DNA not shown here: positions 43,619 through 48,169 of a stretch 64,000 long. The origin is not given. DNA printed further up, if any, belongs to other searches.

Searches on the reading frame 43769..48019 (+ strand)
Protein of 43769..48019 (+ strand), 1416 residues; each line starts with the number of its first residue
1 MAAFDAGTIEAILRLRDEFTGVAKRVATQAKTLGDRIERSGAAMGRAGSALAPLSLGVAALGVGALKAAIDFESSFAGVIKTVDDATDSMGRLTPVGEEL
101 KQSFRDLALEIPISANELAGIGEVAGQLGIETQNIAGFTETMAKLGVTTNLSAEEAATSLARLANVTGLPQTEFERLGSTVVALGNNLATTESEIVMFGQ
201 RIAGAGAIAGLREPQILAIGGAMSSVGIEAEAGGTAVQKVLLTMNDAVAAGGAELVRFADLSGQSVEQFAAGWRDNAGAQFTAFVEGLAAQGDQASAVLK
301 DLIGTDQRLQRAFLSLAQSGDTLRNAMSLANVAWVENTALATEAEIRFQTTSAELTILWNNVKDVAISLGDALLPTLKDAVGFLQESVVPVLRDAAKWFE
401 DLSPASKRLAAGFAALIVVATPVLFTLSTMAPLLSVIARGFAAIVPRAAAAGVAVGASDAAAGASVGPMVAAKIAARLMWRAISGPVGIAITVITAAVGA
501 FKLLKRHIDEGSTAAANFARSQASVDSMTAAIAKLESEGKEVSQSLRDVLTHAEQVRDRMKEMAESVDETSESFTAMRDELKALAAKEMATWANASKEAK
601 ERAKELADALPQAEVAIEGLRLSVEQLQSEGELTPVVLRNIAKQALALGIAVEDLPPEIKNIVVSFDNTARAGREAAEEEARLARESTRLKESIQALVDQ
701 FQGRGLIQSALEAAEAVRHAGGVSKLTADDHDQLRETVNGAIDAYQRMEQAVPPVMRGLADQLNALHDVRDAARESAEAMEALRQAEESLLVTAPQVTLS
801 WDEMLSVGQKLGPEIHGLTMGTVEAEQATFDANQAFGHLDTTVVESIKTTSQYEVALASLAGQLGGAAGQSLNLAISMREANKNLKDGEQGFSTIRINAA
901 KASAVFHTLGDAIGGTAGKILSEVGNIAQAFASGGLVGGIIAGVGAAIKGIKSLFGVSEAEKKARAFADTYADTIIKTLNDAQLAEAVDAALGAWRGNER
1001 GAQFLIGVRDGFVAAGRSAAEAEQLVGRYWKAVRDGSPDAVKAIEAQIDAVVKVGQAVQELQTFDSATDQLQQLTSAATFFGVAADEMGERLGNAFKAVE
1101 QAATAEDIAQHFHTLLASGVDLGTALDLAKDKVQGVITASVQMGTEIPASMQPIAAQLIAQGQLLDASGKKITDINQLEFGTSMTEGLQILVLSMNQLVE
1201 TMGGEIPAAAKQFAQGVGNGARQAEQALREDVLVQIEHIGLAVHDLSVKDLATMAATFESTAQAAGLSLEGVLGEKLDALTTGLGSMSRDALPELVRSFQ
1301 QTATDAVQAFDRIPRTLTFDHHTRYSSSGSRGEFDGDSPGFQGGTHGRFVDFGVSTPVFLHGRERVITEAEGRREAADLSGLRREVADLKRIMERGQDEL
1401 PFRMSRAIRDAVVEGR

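Call 32: search_protein_families(library=pfam, proteins=[window:43769-48019:+], max_evalue=0.001)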
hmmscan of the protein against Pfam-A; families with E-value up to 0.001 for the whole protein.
window:43769-48019:+ (1416 aa): 1 family
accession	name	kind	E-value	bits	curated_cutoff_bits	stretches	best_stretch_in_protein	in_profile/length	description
PF10145.14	PhageMin_Tail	-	3.4e-20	73.2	33.2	1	102-304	2-201/201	Phage-related minor tail protein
